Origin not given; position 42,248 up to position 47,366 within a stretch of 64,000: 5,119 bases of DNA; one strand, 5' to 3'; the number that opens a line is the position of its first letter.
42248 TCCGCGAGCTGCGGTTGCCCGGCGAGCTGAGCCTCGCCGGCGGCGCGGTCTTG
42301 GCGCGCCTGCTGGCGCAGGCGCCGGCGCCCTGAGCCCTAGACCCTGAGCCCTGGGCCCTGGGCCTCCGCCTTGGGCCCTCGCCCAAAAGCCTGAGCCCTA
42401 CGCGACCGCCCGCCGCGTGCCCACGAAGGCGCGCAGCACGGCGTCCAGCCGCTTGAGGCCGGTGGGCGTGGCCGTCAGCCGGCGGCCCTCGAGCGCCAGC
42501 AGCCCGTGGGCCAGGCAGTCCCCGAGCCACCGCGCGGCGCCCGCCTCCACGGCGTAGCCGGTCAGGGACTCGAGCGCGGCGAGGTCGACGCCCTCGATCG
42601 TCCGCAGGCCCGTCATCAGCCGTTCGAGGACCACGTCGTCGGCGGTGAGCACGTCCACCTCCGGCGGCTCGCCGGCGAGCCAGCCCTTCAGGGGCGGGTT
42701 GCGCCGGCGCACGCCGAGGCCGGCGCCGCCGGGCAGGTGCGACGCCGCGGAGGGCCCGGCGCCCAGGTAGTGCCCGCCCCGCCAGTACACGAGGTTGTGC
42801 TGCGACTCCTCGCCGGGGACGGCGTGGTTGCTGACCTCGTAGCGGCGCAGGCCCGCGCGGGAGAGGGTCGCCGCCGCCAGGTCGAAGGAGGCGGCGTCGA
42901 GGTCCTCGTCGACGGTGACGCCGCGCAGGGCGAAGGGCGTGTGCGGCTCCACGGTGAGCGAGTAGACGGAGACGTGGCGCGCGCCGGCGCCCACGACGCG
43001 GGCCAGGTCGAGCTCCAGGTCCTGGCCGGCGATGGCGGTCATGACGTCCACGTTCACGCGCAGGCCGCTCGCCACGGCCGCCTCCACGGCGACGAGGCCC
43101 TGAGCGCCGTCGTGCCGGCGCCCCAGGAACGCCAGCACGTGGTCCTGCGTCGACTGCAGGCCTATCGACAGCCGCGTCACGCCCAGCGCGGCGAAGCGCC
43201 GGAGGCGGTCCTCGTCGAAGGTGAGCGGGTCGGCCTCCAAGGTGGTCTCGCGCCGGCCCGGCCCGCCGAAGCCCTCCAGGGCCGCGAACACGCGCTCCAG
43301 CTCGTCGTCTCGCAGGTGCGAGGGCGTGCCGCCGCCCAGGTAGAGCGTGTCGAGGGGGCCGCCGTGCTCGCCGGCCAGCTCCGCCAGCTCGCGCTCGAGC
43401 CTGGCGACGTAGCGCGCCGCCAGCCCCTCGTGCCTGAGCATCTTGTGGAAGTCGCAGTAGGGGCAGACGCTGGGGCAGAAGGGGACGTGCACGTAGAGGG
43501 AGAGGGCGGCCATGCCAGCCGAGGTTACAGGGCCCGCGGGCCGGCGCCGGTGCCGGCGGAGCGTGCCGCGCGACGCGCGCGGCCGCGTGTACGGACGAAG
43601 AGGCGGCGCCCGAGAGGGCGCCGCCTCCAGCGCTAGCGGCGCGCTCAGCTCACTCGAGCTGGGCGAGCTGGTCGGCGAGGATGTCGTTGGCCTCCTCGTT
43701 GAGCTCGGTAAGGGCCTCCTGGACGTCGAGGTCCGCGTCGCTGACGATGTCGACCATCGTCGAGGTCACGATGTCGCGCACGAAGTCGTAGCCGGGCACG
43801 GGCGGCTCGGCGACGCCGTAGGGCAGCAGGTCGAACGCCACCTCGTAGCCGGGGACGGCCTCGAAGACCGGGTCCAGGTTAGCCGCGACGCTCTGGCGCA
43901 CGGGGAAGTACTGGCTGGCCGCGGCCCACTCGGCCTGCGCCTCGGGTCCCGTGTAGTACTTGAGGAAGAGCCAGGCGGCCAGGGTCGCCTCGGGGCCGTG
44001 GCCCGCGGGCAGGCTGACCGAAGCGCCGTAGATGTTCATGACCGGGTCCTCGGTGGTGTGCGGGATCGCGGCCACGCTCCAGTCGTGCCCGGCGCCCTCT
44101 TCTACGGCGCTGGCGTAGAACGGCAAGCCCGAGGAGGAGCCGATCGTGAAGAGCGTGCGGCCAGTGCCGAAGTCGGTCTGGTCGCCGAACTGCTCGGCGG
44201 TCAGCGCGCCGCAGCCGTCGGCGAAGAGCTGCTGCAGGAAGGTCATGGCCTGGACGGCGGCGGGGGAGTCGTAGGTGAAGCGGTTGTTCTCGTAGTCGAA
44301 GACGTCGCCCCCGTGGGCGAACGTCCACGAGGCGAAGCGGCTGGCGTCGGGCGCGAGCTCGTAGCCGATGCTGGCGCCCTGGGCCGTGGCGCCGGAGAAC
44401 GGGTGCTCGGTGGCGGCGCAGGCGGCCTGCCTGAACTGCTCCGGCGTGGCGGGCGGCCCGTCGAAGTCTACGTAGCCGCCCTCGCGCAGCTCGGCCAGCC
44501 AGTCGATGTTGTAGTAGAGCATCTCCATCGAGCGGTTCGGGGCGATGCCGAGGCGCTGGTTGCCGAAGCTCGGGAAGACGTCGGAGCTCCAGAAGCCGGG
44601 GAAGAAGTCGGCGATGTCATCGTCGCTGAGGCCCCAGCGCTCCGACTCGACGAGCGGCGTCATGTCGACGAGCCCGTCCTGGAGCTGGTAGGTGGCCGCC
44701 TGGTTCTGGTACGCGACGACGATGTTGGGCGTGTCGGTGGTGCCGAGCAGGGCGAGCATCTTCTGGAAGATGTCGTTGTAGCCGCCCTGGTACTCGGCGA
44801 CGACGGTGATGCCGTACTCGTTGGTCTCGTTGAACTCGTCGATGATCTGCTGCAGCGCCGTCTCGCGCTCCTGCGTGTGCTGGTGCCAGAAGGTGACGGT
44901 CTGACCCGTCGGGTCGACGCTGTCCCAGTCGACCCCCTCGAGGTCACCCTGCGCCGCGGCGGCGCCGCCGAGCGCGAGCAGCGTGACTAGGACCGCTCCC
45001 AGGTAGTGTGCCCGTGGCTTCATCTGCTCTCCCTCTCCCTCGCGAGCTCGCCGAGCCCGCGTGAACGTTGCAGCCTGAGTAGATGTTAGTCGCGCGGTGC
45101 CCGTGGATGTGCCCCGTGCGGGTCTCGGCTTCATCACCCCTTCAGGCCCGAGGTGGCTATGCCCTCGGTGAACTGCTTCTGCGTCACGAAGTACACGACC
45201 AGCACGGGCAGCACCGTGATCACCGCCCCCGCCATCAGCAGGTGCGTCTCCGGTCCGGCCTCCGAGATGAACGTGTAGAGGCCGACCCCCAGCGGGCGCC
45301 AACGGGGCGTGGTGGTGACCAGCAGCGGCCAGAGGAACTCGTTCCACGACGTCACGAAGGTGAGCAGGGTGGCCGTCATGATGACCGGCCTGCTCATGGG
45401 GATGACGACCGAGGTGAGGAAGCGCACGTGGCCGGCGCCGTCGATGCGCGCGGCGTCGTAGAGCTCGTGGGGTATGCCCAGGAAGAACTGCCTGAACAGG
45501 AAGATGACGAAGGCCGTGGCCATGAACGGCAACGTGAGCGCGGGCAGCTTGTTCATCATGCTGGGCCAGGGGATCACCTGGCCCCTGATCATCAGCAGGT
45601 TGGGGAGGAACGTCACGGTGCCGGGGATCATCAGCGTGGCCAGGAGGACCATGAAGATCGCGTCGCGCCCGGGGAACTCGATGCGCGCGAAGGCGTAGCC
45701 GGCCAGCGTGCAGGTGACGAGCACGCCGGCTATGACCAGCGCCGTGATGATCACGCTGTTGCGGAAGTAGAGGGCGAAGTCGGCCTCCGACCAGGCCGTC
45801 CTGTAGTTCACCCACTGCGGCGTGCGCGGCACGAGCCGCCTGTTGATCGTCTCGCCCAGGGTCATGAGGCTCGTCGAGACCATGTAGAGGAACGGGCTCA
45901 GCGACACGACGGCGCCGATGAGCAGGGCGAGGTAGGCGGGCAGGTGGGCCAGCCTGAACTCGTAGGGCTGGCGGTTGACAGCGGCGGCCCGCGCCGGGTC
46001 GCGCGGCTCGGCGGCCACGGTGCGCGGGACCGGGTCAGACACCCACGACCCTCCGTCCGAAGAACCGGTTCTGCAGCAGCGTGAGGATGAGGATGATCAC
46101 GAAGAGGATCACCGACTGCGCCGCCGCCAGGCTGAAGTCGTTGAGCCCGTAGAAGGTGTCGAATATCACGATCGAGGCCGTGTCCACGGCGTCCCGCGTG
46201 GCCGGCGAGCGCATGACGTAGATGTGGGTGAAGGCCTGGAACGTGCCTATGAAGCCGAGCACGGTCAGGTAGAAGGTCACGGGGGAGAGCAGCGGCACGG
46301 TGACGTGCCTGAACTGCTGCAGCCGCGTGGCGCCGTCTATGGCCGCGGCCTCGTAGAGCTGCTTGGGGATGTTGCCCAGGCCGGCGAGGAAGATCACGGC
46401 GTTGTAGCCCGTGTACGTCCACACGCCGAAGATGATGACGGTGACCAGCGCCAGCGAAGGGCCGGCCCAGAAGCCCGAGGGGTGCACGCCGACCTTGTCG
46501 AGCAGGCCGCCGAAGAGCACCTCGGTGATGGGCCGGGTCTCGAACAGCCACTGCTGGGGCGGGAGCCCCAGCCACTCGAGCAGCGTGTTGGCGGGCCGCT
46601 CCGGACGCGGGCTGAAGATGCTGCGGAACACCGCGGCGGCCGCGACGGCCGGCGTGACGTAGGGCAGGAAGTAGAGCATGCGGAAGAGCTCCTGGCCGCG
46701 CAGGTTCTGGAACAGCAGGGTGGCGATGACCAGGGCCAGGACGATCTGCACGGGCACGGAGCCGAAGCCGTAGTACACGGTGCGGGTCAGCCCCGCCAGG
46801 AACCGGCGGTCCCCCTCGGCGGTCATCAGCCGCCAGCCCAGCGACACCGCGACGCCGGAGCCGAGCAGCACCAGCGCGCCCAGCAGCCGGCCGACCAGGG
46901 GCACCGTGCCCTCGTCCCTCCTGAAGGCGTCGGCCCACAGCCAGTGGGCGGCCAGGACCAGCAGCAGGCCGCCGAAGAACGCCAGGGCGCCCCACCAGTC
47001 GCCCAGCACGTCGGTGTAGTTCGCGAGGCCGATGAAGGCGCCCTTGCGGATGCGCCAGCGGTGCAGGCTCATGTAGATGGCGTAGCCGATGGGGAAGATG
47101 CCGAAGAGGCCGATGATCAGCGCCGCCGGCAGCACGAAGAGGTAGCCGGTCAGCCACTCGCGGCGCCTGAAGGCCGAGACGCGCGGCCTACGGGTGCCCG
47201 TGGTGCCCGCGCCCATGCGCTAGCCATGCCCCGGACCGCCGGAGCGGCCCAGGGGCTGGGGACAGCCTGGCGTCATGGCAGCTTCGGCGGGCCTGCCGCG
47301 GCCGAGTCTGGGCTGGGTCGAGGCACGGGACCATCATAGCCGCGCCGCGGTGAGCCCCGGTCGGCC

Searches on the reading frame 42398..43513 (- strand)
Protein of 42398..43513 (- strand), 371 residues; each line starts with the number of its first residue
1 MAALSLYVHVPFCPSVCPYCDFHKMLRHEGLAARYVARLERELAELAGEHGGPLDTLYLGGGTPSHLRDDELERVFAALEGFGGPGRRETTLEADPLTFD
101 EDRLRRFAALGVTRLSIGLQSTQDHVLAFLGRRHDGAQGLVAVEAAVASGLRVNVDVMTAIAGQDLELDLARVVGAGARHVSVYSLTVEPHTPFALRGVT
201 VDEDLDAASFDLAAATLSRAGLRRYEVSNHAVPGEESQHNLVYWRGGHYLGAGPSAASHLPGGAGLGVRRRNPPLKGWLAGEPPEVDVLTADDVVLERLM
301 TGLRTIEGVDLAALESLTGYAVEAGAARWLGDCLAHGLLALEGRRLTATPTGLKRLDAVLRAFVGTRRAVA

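Call 29: search_protein_families(library=pfam, proteins=[window:42398-43513:-], max_evalue=0.001)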
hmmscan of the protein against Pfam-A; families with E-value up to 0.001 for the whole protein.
window:42398-43513:- (371 aa): 2 families
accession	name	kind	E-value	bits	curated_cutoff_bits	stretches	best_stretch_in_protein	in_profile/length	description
PF04055.27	Radical_SAM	-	9.8e-23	81.6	29.5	1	7-167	1-157/166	Radical SAM superfamily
PF06969.22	HemN_C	-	5.1e-10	39.7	24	1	289-353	1-65/67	HemN C-terminal domain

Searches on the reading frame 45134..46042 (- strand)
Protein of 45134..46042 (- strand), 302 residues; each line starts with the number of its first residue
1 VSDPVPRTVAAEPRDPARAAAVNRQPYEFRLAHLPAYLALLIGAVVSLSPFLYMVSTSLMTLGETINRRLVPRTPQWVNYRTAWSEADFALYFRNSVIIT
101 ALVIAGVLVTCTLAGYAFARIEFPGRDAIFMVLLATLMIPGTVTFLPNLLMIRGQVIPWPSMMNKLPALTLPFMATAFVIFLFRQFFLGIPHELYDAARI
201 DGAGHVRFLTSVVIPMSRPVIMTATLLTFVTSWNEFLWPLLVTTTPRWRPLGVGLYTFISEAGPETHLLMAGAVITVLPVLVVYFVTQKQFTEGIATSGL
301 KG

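Call 29: search_protein_families(library=pfam, proteins=[window:45134-46042:-], max_evalue=0.001)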
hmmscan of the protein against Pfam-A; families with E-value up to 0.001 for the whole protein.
window:45134-46042:- (302 aa): 1 family
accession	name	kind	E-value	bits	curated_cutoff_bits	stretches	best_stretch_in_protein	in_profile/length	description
PF00528.27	BPD_transp_1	-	1.2e-16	61.4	26.4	1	113-288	3-175/184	Binding-protein-dependent transport system inner membrane component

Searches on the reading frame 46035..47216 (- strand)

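Call 29: search_protein_families(library=pfam, proteins=[window:46035-47216:-], max_evalue=0.001)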
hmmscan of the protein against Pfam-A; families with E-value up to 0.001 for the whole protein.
window:46035-47216:- (393 aa): 1 family
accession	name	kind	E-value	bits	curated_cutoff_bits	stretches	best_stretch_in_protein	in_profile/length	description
PF00528.27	BPD_transp_1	-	1.3e-16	61.3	26.4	1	158-389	2-181/184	Binding-protein-dependent transport system inner membrane component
